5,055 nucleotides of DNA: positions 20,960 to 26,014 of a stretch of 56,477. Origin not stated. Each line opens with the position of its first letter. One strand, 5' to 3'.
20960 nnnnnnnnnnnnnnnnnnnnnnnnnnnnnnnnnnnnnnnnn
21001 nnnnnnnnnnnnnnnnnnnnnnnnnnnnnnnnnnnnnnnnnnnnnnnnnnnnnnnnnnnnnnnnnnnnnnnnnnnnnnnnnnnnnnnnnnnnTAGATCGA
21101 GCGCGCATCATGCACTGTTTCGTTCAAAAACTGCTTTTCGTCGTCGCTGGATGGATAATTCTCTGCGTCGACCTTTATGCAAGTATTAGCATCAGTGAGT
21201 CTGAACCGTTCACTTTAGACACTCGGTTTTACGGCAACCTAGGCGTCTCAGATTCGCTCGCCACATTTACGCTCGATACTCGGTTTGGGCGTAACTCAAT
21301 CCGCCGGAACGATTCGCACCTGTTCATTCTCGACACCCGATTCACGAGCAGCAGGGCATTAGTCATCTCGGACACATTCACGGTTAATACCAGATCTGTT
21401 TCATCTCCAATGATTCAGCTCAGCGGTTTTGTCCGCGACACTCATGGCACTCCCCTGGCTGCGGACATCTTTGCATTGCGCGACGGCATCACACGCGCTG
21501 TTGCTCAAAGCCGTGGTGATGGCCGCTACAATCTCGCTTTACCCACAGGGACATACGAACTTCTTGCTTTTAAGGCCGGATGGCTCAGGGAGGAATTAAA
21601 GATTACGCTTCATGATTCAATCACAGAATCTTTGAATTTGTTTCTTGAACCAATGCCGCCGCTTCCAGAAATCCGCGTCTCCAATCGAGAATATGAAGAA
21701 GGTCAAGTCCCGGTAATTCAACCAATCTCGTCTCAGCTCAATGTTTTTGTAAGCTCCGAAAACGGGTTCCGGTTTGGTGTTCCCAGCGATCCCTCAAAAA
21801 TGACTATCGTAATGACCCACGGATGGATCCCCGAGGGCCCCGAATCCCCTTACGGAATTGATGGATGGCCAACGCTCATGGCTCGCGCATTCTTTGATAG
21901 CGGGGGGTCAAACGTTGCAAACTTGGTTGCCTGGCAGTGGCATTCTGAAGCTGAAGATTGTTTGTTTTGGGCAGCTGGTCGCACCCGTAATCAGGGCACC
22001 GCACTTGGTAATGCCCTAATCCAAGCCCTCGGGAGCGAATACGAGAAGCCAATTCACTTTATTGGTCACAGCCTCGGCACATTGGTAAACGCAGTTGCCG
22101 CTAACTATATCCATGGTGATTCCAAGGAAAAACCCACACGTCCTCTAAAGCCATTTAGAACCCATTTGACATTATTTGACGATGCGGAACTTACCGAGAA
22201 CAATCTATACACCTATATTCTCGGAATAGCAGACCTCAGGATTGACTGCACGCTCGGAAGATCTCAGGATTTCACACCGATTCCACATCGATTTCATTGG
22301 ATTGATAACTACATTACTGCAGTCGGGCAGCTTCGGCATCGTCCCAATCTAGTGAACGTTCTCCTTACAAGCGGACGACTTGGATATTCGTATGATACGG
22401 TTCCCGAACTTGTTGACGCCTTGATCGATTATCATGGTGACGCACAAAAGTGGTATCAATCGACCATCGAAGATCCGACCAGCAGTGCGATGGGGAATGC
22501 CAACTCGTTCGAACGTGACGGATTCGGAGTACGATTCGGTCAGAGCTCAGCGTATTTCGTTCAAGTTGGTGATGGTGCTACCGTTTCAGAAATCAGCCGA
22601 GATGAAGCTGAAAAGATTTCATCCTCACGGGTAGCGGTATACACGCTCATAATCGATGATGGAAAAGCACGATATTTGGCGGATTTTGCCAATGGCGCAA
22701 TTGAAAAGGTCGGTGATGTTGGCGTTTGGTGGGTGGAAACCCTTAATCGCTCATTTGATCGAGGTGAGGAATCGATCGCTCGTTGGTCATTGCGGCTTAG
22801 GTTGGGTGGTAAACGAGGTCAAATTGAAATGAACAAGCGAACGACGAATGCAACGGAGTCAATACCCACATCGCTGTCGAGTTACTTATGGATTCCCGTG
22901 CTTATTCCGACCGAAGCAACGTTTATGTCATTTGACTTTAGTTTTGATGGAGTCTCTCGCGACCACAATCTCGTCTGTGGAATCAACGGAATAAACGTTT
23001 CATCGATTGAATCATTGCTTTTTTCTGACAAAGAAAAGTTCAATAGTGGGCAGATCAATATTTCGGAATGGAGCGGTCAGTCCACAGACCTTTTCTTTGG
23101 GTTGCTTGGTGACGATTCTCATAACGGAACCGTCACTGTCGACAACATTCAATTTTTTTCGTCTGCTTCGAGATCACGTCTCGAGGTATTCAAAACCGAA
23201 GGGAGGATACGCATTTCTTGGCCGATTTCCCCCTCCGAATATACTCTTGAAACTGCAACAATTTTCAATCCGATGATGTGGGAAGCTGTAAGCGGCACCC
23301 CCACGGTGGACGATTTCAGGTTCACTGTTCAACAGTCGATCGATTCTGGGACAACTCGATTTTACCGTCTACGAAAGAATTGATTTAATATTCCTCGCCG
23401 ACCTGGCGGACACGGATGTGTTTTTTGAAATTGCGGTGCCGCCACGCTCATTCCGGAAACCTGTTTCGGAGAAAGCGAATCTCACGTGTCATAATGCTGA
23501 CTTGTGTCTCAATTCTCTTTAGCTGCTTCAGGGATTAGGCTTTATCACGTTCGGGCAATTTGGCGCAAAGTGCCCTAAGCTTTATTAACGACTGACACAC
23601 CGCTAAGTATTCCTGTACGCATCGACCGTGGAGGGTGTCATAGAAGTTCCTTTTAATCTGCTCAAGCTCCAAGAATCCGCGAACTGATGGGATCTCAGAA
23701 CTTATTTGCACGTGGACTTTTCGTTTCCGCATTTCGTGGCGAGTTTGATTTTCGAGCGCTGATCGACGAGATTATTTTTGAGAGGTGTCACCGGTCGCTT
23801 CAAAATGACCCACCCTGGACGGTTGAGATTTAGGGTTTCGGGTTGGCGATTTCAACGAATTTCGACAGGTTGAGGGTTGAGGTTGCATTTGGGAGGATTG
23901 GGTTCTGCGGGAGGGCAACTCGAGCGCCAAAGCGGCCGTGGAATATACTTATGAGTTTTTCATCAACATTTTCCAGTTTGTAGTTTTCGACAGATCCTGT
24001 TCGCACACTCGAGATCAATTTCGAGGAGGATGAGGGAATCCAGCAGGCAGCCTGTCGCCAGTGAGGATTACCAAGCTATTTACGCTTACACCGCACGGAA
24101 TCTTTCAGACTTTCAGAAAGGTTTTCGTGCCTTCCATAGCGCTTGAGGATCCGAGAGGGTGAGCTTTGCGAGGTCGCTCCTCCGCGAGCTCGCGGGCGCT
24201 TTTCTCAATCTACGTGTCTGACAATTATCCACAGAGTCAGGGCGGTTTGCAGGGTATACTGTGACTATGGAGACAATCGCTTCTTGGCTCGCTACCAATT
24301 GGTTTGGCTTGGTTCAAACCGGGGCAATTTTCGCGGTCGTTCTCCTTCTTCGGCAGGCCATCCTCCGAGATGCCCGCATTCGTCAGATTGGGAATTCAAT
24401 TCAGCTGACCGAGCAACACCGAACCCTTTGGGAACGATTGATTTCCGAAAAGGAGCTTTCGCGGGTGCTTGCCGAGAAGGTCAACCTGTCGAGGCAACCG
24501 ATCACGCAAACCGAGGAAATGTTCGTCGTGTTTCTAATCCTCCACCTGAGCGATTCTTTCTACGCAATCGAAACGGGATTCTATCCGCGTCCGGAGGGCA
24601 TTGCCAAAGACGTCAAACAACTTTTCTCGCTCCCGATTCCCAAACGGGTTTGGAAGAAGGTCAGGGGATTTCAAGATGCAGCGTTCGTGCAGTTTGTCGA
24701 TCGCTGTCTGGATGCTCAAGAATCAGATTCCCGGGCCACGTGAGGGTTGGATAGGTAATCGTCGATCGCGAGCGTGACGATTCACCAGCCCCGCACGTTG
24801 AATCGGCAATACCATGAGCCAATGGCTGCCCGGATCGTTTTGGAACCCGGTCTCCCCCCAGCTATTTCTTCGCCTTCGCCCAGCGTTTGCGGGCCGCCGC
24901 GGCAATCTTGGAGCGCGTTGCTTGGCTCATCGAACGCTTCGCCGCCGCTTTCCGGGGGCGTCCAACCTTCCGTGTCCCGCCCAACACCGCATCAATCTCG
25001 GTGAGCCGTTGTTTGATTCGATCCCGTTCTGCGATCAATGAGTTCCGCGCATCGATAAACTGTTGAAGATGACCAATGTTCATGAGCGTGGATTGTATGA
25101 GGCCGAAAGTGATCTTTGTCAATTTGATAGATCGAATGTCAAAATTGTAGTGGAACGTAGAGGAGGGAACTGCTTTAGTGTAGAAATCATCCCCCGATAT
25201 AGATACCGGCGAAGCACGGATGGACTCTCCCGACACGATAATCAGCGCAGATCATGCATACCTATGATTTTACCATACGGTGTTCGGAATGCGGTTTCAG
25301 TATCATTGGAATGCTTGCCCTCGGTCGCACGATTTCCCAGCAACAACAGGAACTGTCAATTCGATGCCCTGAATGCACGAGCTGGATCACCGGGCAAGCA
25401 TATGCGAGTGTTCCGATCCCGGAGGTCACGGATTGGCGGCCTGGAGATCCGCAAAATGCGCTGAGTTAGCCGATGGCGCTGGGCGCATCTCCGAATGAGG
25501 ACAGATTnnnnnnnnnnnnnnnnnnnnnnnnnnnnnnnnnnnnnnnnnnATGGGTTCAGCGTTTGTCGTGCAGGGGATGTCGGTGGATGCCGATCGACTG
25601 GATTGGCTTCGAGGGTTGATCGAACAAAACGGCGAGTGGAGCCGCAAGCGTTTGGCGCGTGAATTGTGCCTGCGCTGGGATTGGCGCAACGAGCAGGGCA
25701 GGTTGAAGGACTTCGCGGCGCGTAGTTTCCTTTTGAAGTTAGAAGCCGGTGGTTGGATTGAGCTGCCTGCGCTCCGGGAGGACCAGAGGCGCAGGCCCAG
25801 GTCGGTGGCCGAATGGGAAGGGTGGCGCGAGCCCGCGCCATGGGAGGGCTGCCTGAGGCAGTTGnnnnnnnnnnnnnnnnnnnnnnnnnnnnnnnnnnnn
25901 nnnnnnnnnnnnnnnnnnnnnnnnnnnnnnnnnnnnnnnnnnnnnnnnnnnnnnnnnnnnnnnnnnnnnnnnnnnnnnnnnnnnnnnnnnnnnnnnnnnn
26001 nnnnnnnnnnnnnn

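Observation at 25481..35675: DUF4338 (Druantia DruA-like) genes embedded in two unrelated transposon families, each translationally coupled to the DDE transposase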

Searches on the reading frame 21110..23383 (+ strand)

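Call 75: search_protein_families(library=pfam, proteins=[window:21110-23383:+], max_evalue=0.001)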
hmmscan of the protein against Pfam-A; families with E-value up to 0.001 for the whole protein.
window:21110-23383:+ (757 aa): 2 families
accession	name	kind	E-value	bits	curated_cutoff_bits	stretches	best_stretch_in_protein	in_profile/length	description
PF13620.12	CarboxypepD_reg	-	3.3e-07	31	32.3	1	103-177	1-79/82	Carboxypeptidase regulatory-like domain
PF00151.25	Lipase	-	7.6e-06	25.9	27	1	229-336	69-170/336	Lipase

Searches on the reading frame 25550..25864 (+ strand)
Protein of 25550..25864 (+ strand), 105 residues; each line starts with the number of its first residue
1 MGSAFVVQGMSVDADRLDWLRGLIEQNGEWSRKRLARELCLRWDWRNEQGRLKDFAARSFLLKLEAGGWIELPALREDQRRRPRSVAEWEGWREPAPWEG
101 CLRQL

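Call 90: predict_structure(alignment_id=A3)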
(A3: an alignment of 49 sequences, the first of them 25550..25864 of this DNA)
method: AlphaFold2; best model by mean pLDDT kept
length: 105 residues; sequences in the alignment: 49
mean_pLDDT: 88.4   pTM: 0.67
mean pLDDT of the five models: 88.4, 87.9, 87.1, 86.9, 86.0
residues with pLDDT >= 90: 63; 70-90: 40; 50-70: 1; < 50: 1
segments of 3 or more residues with pLDDT < 50: none
pLDDT, mean of each block of 10 residues (from residue 1): 76 93 93 93 92 92 93 80 81 89 89
secondary structure, 60 per line:
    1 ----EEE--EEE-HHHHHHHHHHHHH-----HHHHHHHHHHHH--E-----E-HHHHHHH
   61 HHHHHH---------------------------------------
elements in order: E5-7 E10-12 H14-26 H32-43 H54-66

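Call 92: fold_search(model_id=the predicted structure, library=pdb)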
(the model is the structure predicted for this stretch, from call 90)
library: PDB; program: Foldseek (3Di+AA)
matches with E <= 10: 54; with E <= 0.001: 0
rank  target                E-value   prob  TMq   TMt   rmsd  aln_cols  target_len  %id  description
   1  5duk_B                1.0e+00  0.57  0.42  0.59   3.2        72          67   17  N-terminal structure of putative DNA binding transcription factor from Thermoplasmatales archaeon SCGC AB-539-N05 (released 2015-10-07)
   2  2x48_A                1.3e+00  0.13  0.24  0.38   9.0        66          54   17  ORF 55 from Sulfolobus islandicus rudivirus 1 (released 2010-07-21)
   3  5v1u_C                1.5e+00  0.16  0.34  0.40   7.9        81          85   12  TbiB1 in Complex with the TbiA(beta) Leader Peptide (released 2018-09-05)
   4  2p6t_B                2.3e+00  0.23  0.33  0.23   5.1        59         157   17  CRYSTAL STRUCTURE OF TRANSCRIPTIONAL REGULATOR NMB0573 and L-LEUCINE COMPLEX FROM NEISSERIA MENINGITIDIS (released 2007-04-03)
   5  7bhy_A                2.3e+00  0.08  0.24  0.38   6.7        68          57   10  DNA-binding domain of DeoR in complex with the DNA operator (released 2021-11-10)
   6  5v1u_D                2.5e+00  0.12  0.33  0.39   8.2        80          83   11  TbiB1 in Complex with the TbiA(beta) Leader Peptide (released 2018-09-05)
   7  2yul_MODEL_1_A        3.2e+00  0.07  0.24  0.30  10.6        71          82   14  Solution structure of the HMG box of human Transcription factor SOX-17 (released 2008-04-08)
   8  2jps_MODEL_1_A        3.6e+00  0.08  0.23  0.23   6.4        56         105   18  NAB2 N-terminal domain (released 2008-03-18)
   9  7rcx                  3.9e+00  0.03  0.21  0.05  14.8        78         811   22  Crystal structure of C. difficile penicillin-binding protein 2 in apo form (released 2022-03-23)
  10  3nrk                  4.2e+00  0.02  0.21  0.09  14.4        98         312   13  The crystal structure of the leptospiral hypothetical protein LIC12922 (released 2010-11-24)
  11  8khl_A                4.4e+00  0.15  0.23  0.09   3.1        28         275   46  (S)-citramalyl-CoA lyase (released 2024-05-15)
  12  4a3n                  4.4e+00  0.08  0.25  0.39   8.7        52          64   15  Crystal Structure of HMG-BOX of Human SOX17 (released 2011-12-28)
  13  2kiw_MODEL_1_A        4.4e+00  0.04  0.22  0.21  10.7        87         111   10  Solution NMR structure of the domain N-terminal to the integrase domain of SH1003 from Staphylococcus haemolyt (released 2009-07-07)
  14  2rn7_MODEL_1_A        4.7e+00  0.08  0.34  0.34  17.8       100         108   14  NMR solution structure of TnpE protein from Shigella flexneri. Northeast Structural Genomics Target SfR125 (released 2008-01-15)
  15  7q21_h                4.7e+00  0.01  0.18  0.16  18.1       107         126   18  III2-IV2 respiratory supercomplex from Corynebacterium glutamicum (released 2022-02-02)
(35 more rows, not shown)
